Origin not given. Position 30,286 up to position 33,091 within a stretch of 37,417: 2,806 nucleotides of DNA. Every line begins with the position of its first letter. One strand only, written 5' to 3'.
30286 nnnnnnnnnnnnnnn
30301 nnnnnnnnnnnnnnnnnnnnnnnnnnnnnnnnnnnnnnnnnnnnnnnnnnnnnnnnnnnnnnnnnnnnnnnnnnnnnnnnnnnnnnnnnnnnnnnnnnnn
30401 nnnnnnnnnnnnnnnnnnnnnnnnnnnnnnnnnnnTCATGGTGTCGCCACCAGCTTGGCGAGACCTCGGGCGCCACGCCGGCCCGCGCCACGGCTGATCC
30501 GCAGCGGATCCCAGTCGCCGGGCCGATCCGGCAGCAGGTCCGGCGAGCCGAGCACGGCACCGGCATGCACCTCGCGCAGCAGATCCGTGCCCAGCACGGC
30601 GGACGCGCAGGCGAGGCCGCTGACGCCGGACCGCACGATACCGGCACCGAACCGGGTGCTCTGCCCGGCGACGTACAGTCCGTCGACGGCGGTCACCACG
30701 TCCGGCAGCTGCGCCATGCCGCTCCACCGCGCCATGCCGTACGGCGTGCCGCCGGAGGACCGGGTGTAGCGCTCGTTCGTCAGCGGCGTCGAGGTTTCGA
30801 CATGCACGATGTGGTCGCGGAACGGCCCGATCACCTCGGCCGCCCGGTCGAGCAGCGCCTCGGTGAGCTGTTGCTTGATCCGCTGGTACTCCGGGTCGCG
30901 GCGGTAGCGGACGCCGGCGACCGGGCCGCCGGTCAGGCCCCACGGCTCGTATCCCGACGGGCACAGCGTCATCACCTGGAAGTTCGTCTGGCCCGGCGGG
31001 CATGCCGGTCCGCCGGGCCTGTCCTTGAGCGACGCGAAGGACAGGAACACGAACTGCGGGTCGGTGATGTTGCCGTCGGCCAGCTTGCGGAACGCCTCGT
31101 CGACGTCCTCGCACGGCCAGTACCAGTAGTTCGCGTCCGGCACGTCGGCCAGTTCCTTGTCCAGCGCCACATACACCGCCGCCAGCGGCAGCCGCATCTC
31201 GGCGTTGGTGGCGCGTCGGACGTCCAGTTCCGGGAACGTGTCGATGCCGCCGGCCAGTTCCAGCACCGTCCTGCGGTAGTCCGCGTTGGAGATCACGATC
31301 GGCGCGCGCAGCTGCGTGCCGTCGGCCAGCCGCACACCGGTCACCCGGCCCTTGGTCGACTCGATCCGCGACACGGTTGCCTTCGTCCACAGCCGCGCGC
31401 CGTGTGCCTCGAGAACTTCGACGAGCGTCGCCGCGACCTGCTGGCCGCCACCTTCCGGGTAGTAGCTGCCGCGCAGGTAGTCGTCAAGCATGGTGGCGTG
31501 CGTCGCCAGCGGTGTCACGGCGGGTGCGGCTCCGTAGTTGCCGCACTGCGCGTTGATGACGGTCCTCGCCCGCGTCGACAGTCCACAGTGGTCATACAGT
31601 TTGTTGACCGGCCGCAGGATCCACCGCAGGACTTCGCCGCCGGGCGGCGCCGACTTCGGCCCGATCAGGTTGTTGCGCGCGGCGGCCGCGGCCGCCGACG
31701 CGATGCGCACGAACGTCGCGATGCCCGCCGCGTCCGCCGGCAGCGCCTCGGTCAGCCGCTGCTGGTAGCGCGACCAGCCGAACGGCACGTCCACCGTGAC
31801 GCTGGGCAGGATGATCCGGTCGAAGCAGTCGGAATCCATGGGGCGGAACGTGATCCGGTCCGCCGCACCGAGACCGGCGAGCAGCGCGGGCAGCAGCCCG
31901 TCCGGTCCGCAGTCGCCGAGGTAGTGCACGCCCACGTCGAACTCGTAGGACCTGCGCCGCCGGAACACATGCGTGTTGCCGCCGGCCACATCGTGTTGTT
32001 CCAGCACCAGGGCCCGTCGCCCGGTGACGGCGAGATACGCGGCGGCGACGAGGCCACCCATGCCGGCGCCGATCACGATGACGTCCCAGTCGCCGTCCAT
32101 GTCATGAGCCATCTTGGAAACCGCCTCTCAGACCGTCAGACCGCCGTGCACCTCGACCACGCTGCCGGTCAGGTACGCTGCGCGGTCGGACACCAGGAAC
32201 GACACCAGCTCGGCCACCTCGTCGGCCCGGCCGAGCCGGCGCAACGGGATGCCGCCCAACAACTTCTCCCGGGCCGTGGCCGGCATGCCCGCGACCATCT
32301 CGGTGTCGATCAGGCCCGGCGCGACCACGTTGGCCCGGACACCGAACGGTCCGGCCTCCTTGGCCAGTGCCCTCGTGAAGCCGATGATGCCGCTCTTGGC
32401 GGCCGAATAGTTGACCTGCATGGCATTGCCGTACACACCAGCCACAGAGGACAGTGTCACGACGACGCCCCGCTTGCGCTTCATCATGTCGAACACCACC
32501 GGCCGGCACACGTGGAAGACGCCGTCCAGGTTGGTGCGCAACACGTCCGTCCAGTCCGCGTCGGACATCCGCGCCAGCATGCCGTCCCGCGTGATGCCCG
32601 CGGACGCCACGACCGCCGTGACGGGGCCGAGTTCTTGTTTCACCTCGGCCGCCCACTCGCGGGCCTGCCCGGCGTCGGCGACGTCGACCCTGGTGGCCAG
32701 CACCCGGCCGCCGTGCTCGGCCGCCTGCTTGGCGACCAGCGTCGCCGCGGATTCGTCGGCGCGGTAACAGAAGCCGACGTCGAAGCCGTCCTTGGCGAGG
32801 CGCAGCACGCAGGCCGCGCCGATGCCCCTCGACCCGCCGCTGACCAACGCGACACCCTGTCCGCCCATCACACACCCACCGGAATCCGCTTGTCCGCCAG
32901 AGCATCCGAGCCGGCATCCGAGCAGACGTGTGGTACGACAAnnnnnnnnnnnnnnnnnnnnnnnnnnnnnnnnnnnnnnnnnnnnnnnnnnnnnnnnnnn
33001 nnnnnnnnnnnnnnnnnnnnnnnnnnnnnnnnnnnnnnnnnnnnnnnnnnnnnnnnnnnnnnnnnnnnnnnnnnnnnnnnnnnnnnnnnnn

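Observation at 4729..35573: Hybrid NRPS plus dedicated type II FAS/PKS-like cluster; predicted N-acyl-(D)-Dap-Dap-Gly-X tetrapeptide that I cannot match to a described pathway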

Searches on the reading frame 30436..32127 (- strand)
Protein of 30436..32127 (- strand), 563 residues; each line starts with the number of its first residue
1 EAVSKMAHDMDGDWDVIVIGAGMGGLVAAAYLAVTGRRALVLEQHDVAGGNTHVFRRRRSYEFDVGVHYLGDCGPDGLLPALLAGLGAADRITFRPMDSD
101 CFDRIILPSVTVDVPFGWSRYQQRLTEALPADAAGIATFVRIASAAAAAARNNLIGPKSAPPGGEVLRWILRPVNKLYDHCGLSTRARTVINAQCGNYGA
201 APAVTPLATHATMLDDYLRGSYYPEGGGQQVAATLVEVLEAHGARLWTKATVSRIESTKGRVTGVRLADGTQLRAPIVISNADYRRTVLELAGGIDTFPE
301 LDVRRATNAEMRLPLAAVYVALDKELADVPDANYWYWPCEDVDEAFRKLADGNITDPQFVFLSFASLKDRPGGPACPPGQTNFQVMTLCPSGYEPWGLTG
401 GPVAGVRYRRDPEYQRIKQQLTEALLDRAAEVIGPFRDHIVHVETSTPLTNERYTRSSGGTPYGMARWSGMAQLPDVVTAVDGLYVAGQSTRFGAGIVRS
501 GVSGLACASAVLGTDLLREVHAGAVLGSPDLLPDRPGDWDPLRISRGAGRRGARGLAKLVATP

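Call 8: search_protein_families(library=pfam, proteins=[window:30436-32127:-])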
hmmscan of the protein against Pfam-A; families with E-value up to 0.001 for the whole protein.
window:30436-32127:- (563 aa): 8 families
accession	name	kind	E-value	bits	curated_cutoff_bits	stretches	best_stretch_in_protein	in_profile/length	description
PF13450.12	NAD_binding_8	-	2.1e-12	47.6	21.9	1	18-82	1-64/68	NAD(P)-binding Rossmann-like domain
PF01593.30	Amino_oxidase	-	9.9e-12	45.3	19.8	1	23-512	1-443/443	Flavin containing amine oxidoreductase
PF01266.30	DAO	-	1.1e-09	38.8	27.9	2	15-53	1-40/353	FAD dependent oxidoreductase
PF00890.30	FAD_binding_2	-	2.1e-09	37.5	20.4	1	15-53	1-39/414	FAD binding domain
PF07992.20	Pyr_redox_2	-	1.6e-06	28.2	26.1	0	15-50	2-33/291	Pyridine nucleotide-disulphide oxidoreductase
PF03486.20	HI0933_like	-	7.7e-06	26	50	0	15-48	2-35/244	HI0933-like protein Rossmann domain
PF12831.13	FAD_oxidored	-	9.6e-06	25.6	27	0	15-52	1-38/416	FAD dependent oxidoreductase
PF00070.33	Pyr_redox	-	2.8e-05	25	22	0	229-269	40-81/82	Pyridine nucleotide-disulphide oxidoreductase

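Call 29: search_protein_families(library=ncbifam, proteins=[window:30436-32112:-], max_evalue=0.00001)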
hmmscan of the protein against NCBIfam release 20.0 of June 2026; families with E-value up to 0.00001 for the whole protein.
window:30436-32112:- (558 aa): 24 families
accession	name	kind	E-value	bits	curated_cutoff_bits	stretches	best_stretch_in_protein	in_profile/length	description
TIGR02730.1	carot_isom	equivalog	5.8e-39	134.3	586.9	2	186-506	189-488/493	carotenoid isomerase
TIGR02734.1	crtI_fam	subfamily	2.5e-30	105.7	238.1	1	11-508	1-490/504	phytoene desaturase family protein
NF045637.1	carotdesatCrtDProt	equivalog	2.9e-29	102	580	2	194-507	193-483/485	1-hydroxycarotenoid 3,4-desaturase CrtD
NF058655.1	CrtID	equivalog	7.4e-26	91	640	2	181-500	177-475/478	bifunctional phytoene desaturase/3,4-desaturase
TIGR02733.1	desat_CrtD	equivalog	7.3e-23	81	549.7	1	10-72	3-64/492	C-3',4' desaturase CrtD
NF045689.1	BCarotKetCrtO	equivalog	1.6e-18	66.6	1000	2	190-287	208-307/563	beta-carotene ketolase CrtO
NF042421.1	hydcarot_desat_CrtD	equivalog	7.8e-16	57.6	500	1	192-494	192-471/487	1-hydroxycarotenoid 3,4-desaturase CrtD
NF009477.0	PRK12843.1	equivalog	2.6e-11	42.7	758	1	4-47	12-55/578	FAD-dependent oxidoreductase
NF005560.0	PRK07233.1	equivalog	2.7e-11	42.9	252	1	11-91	3-80/435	hypothetical protein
NF009478.0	PRK12844.1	equivalog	5e-11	41.6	789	1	4-48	4-48/559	3-ketosteroid-delta-1-dehydrogenase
TIGR03467.1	HpnE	equivalog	1.5e-10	41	283.05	1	11-90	1-84/430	hydroxysqualene dehydroxylase HpnE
NF005547.0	PRK07208.1-3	equivalog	1.7e-09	36.9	380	0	217-335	200-311/465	hypothetical protein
NF006130.0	PRK08274.1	equivalog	7.1e-09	35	369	0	7-51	4-50/467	FAD-dependent tricarballylate dehydrogenase TcuA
NF005548.0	PRK07208.1-4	equivalog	3.4e-08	32.5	389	0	10-63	5-57/488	hypothetical protein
NF004789.0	PRK06134.1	subfamily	4.2e-08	32.2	747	0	3-47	7-51/581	FAD-dependent oxidoreductase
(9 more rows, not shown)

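Call 35: find_encoding_contigs(protein=window:30436-32112:-, flank=10000, max_places=6)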
Protein window:30436-32112:- (558 aa): no gene with exactly this product is on record in the collection.

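Call 45: search_solved_structures(query=window:30436-32112:-, max_evalue=0.001)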
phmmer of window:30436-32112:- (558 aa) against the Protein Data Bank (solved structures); distinct sequences matched with E-value up to 0.001: 23.
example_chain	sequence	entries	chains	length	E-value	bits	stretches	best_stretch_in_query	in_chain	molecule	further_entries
4rep_A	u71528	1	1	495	5.8e-17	64.6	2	190-389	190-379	Gamma-carotene desaturase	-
4dgk_A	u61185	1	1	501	4.2e-11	45.2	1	12-92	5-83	Phytoene dehydrogenase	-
3ka7_A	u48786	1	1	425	3.5e-08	35.6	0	11-87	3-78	Oxidoreductase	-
3nrn_A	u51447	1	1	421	7.7e-06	27.9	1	11-87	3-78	uncharacterized protein PF1083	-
5mog_A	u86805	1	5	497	1.2e-05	27.2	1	10-91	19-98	Phytoene dehydrogenase, chloroplastic/chromoplastic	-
6cr0_A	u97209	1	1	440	2.2e-05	26.4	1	9-64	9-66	(S)-6-hydroxynicotine oxidase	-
2c75_A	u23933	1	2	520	2.3e-05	26.3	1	7-68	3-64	AMINE OXIDASE (FLAVIN-CONTAINING) B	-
2xfo_A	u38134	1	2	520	2.3e-05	26.3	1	7-68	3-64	Amine oxidase [flavin-containing] B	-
2bk4_A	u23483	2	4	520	2.3e-05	26.3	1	7-68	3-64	AMINE OXIDASE [FLAVIN-CONTAINING] B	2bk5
2c73_A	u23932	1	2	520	2.3e-05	26.3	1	7-68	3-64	AMINE OXIDASE (FLAVIN-CONTAINING) B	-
1gos_A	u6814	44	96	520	2.3e-05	26.3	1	7-68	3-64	MONOAMINE OXIDASE | AMINE OXIDASE [FLAVIN-CONTAINING] B | AMINE OXIDASE (FLAVIN-CONTAINING) B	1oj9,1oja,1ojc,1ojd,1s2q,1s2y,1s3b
2c72_A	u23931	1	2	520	2.3e-05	26.3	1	7-68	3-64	AMINE OXIDASE (FLAVIN-CONTAINING) B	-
2c76_A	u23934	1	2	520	2.3e-05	26.3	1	7-68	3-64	AMINE OXIDASE (FLAVIN-CONTAINING) B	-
3zyx_A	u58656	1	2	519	3.7e-05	25.6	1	9-68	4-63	AMINE OXIDASE [FLAVIN-CONTAINING] B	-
2xfu_A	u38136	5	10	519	3.7e-05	25.6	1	9-68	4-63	Amine oxidase [flavin-containing] B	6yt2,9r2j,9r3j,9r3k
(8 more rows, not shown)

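Call 48: find_homologous_proteins(query=window:30436-32112:-, max_evalue=1e-30)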
Query window:30436-32112:- (558 aa): 639 proteins with E <= 1e-30 among 8000 candidates; the best 120 are listed.
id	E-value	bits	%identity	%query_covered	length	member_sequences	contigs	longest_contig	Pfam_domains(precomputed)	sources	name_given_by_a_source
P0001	0.0e+0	1275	100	100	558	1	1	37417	PF01266.31,PF01593.31,PF13450.13,PF00890.31,PF07992.21,PF03486.21,PF12831.14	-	-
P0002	6.8e-283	957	77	99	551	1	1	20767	PF01266.31,PF01593.31,PF13450.13,PF00890.31,PF07992.21,PF03486.21,PF12831.14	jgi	jgi:phytoene dehydrogenase-like protein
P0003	7.0e-219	746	60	99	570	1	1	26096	PF01266.31,PF01593.31,PF13450.13,PF00890.31,PF07992.21,PF00070.34,PF03486.21,PF12831.14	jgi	jgi:all-trans-retinol 13,14-reductase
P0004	1.1e-217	742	62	98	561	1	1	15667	PF01266.31,PF01593.31,PF13450.13,PF00890.31,PF07992.21,PF00070.34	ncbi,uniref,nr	ncbi:phytoene desaturase family protein [Amycolatopsis anabasis]|uniref:phytoene desaturase family p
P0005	2.3e-217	741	60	98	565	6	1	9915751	PF01266.31,PF01593.31,PF13450.13,PF00890.31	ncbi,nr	ncbi:NAD(P)/FAD-dependent oxidoreductase [Saccharothrix sp. AJ9571]|nr:NAD(P)/FAD-dependent oxidored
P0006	1.6e-216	738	60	99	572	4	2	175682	PF01266.31,PF01593.31,PF13450.13,PF00890.31,PF07992.21,PF03486.21,PF12831.14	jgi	jgi:all-trans-retinol 13,14-reductase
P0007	5.4e-216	737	60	98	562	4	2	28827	PF01266.31,PF01593.31,PF13450.13,PF00890.31,PF00070.34,PF03486.21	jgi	jgi:phytoene dehydrogenase-like protein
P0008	1.2e-213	729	59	98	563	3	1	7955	PF01266.31,PF01593.31,PF13450.13,PF00890.31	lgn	-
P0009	4.5e-212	724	61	98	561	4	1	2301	PF01266.31,PF01593.31,PF13450.13,PF00890.31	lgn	-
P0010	2.9e-210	718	59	98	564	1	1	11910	PF01266.31,PF01593.31,PF13450.13,PF00890.31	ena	-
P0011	4.8e-210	717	59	99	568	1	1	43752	PF01266.31,PF01593.31,PF13450.13,PF00890.31,PF07992.21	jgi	jgi:all-trans-retinol 13,14-reductase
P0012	1.5e-209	715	58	99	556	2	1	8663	PF01266.31,PF01593.31,PF13450.13,PF00890.31,PF07992.21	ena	-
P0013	4.6e-209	714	59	95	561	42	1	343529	PF01266.31,PF01593.31,PF13450.13,PF00890.31,PF00996.25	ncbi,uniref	ncbi:NAD(P)/FAD-dependent oxidoreductase [Amycolatopsis sp. NPDC051716]|uniref:phytoene desaturase f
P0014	8.5e-209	713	58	99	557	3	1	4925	PF01266.31,PF01593.31,PF13450.13,PF00890.31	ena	-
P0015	4.5e-208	710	58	99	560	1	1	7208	PF01266.31,PF01593.31,PF13450.13,PF00890.31,PF07992.21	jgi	jgi:phytoene dehydrogenase-like protein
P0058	7.5e-197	673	56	99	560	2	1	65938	PF01266.31,PF01593.31,PF13450.13,PF00890.31,PF07992.21,PF00070.34,PF03486.21,PF12831.14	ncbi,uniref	ncbi:phytoene desaturase family protein [Streptomyces avermitilis]|uniref:phytoene desaturase family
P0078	3.3e-194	665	55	98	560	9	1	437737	PF01266.31,PF01593.31,PF13450.13,PF00890.31,PF03486.21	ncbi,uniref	ncbi:phytoene desaturase family protein [Kutzneria sp. NPDC052558]|uniref:phytoene desaturase family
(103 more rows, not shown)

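Call 49: find_encoding_contigs(protein=P0078, flank=10000, max_places=3)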
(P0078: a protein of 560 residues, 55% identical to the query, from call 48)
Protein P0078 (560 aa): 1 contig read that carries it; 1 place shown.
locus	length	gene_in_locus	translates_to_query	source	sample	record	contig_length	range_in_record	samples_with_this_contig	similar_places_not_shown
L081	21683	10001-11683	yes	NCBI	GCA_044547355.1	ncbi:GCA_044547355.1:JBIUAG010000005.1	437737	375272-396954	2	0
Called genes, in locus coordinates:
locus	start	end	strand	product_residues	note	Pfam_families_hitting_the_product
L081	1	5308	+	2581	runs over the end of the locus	PF00668:Condensation, PF00501:AMP-binding, PF13193:AMP-binding_C, PF00550:PP-binding, PF00668:Condensation, PF00501:AMP-binding, PF13193:AMP-binding_C, PF00550:PP-binding, +1 more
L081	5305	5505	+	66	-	PF03621:MbtH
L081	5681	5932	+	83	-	PF00550:PP-binding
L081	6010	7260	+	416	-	PF00109:ketoacyl-synt, PF02801:Ketoacyl-synt_C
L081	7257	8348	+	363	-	PF00109:ketoacyl-synt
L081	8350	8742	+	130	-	PF07977:FabA (weak), PF22818:ApeI-like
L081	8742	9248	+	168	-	PF22817:ApeP-like (weak), PF07977:FabA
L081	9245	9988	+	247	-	PF00106:adh_short, PF08659:KR, PF13561:adh_short_C2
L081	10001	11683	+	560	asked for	PF00890:FAD_binding_2 (faint), PF01266:DAO, PF03486:HI0933_like (faint), PF13450:NAD_binding_8, PF01593:Amino_oxidase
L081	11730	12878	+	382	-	PF08100:Dimerisation, PF13489:Methyltransf_23, PF00891:Methyltransf_2, PF13649:Methyltransf_25 (weak), PF08242:Methyltransf_12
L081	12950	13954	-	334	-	-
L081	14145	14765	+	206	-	PF13796:Sensor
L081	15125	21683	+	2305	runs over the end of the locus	PF00668:Condensation, PF00501:AMP-binding, PF13193:AMP-binding_C, PF00550:PP-binding, PF00668:Condensation, PF00501:AMP-binding, PF13193:AMP-binding_C, PF00550:PP-binding, +1 more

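Call 50: find_encoding_contigs(protein=P0002, flank=10000, max_places=2)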
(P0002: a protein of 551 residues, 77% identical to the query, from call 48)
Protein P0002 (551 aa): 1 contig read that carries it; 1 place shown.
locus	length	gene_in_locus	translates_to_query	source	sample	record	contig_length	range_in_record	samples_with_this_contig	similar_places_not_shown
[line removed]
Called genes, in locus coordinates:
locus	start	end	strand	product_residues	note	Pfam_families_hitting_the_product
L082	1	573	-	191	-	?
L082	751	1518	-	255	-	PF00486:Trans_reg_C, PF03704:BTAD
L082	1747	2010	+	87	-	PF00550:PP-binding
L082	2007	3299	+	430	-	PF00109:ketoacyl-synt, PF02801:Ketoacyl-synt_C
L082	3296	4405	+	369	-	PF00109:ketoacyl-synt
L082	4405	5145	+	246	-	PF00106:adh_short, PF08659:KR, PF13561:adh_short_C2, PF23441:SDR (weak)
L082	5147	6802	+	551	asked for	PF00890:FAD_binding_2 (weak), PF01266:DAO (weak), PF01593:Amino_oxidase, PF03486:HI0933_like (faint), PF07992:Pyr_redox_2 (faint), PF12831:FAD_oxidored (weak), PF13450:NAD_binding_8, PF01266:DAO (weak)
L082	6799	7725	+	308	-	PF08541:ACP_syn_III_C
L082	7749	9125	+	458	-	PF18604:PreAtp-grasp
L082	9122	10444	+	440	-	PF00278:Orn_DAP_Arg_deC, PF02784:Orn_Arg_deC_N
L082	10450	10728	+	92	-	PF00550:PP-binding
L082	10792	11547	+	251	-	-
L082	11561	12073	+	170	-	-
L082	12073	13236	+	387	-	PF02770:Acyl-CoA_dh_M, PF00441:Acyl-CoA_dh_1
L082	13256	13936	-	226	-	PF00072:Response_reg, PF00196:GerE, PF08281:Sigma70_r4_2 (weak)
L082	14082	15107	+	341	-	PF02423:OCD_Mu_crystall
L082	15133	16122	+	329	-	PF00291:PALP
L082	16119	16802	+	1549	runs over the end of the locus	?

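Call 80: find_encoding_contigs(protein=P0058, flank=8000, max_places=1)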
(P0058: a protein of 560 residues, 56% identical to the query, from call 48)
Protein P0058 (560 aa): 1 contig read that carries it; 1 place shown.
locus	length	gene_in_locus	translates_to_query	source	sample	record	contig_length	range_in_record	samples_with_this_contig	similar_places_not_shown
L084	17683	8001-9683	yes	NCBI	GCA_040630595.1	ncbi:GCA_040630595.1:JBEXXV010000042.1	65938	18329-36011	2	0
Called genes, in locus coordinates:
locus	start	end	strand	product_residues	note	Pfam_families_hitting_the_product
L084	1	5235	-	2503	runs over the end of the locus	PF00668:Condensation, PF00501:AMP-binding, PF13193:AMP-binding_C, PF00550:PP-binding, PF00668:Condensation, PF00501:AMP-binding, PF08241:Methyltransf_11, PF08242:Methyltransf_12, +4 more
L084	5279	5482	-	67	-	PF03621:MbtH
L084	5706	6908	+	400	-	PF00109:ketoacyl-synt, PF02801:Ketoacyl-synt_C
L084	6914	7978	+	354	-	PF00109:ketoacyl-synt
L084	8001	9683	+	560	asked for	PF00070:Pyr_redox (faint), PF00890:FAD_binding_2 (weak), PF01266:DAO, PF03486:HI0933_like (faint), PF07992:Pyr_redox_2 (faint), PF12831:FAD_oxidored (weak), PF13450:NAD_binding_8, PF01593:Amino_oxidase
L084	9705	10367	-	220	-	PF01596:Methyltransf_3, PF13578:Methyltransf_24, PF13649:Methyltransf_25 (weak)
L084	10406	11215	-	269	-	PF00351:Biopterin_H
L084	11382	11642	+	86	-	PF00550:PP-binding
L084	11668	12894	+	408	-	PF00109:ketoacyl-synt, PF00108:Thiolase_N (weak), PF02801:Ketoacyl-synt_C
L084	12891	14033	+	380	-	PF00109:ketoacyl-synt, PF08545:ACP_syn_III (faint), PF02801:Ketoacyl-synt_C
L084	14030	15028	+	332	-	PF00109:ketoacyl-synt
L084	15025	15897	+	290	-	PF00561:Abhydrolase_1, PF06821:Ser_hydrolase (faint), PF12146:Hydrolase_4, PF12697:Abhydrolase_6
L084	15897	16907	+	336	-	PF13279:4HBT_2 (faint)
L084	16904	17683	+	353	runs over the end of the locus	PF00109:ketoacyl-synt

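Call 81: find_encoding_contigs(protein=P0005, flank=10000, max_places=1)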
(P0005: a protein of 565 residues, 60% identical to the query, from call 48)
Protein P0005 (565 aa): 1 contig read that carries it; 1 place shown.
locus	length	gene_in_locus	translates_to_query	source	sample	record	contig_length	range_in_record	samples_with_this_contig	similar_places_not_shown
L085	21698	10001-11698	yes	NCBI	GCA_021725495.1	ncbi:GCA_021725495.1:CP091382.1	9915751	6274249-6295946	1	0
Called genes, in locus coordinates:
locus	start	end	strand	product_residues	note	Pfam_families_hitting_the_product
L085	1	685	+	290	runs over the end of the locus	PF00583:Acetyltransf_1, PF13508:Acetyltransf_7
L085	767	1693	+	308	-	PF08541:ACP_syn_III_C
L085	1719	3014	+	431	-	PF00278:Orn_DAP_Arg_deC, PF01168:Ala_racemase_N (faint), PF02784:Orn_Arg_deC_N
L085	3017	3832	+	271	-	-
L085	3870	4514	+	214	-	PF00072:Response_reg, PF00196:GerE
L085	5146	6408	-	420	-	PF13796:Sensor, PF07730:HisKA_3, PF02518:HATPase_c (faint)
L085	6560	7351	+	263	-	PF00005:ABC_tran, PF02463:SMC_N (faint), PF13304:AAA_21 (weak)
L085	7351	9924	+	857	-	PF02687:FtsX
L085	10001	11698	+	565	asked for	PF00890:FAD_binding_2 (faint), PF01266:DAO (faint), PF13450:NAD_binding_8, PF01593:Amino_oxidase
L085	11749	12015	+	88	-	PF00550:PP-binding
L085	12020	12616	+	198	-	-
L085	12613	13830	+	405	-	PF02770:Acyl-CoA_dh_M, PF00441:Acyl-CoA_dh_1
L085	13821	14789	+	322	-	PF00291:PALP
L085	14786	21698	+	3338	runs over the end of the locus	PF00668:Condensation, PF00501:AMP-binding, PF13193:AMP-binding_C, PF00550:PP-binding, PF00668:Condensation, PF00501:AMP-binding, PF13193:AMP-binding_C, PF00550:PP-binding, +5 more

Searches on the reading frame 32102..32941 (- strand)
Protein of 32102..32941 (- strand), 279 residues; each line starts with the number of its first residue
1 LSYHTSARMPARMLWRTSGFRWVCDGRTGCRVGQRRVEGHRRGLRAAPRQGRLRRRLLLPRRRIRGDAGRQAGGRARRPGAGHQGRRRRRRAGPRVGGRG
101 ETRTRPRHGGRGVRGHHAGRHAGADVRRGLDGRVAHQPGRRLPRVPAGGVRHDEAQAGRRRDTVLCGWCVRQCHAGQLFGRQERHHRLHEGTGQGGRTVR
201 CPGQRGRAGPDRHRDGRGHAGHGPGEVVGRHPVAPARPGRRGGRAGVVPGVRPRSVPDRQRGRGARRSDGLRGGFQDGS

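Call 9: search_protein_families(library=pfam, proteins=[window:32102-32941:-])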
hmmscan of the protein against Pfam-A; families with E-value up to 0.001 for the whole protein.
window:32102-32941:- (279 aa): 0 families

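Call 29: search_protein_families(library=ncbifam, proteins=[window:32128-32868:-], max_evalue=0.00001)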
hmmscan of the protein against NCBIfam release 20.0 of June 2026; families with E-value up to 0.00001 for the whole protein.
window:32128-32868:- (246 aa): 224 families (the best 25 are shown)
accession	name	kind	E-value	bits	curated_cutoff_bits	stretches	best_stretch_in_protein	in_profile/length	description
TIGR01830.1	3oxo_ACP_reduc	equivalog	9.3e-83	277.6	297.75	1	7-244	1-238/239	3-oxoacyl-[acyl-carrier-protein] reductase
TIGR01829.1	AcAcCoA_reduct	subfamily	2e-74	250.3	302.1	1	6-244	2-240/242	acetoacetyl-CoA reductase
NF004197.0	PRK05653.1-1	equivalog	7.7e-74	248.5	332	1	6-245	9-247/249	3-oxoacyl-ACP reductase FabG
NF004200.0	PRK05653.1-5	equivalog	2.9e-72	243.1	273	1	7-244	5-241/242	3-oxoacyl-ACP reductase FabG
NF009464.0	PRK12824.1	subfamily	9.8e-71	238.3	269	1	6-244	4-242/245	3-oxoacyl-ACP reductase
NF009466.0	PRK12826.1-2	subfamily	2.1e-70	237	222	1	6-244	5-244/248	3-oxoacyl-ACP reductase FabG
NF004198.0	PRK05653.1-3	equivalog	3.7e-68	229.7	296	1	6-246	9-248/248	3-oxoacyl-ACP reductase FabG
TIGR01831.1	fabG_rel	equivalog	2.4e-65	220.3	338.85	1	8-244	2-238/239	3-ketoacyl-ACP reductase FabG2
NF053542.1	FlxB_rubin_SDR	equivalog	3.2e-64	216.9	340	1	6-244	2-239/239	flexirubin biosynthesis SDR family reductase FlxB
NF042966.1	AcAcCoAred_PhaB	equivalog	8.6e-62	208.8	436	1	6-242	10-236/240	acetoacetyl-CoA reductase PhaB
NF047420.2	EF_P_mod_YmfI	equivalog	7.3e-60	202.6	238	1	7-244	2-235/236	elongation factor P 5-aminopentanone reductase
NF004199.0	PRK05653.1-4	equivalog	8.7e-59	199.1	301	1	7-245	8-246/247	3-oxoacyl-ACP reductase FabG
NF040605.2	mycolic_FabG1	exception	1.4e-57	195.2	420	1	7-245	4-230/233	3-oxoacyl-ACP reductase FabG1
NF009546.0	PRK12935.1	equivalog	2.9e-54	184.3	418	1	6-244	8-245/247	acetoacetyl-CoA reductase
NF009547.0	PRK12936.1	subfamily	6.8e-53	179.8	436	1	7-245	9-243/245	3-ketoacyl-(acyl-carrier-protein) reductase NodG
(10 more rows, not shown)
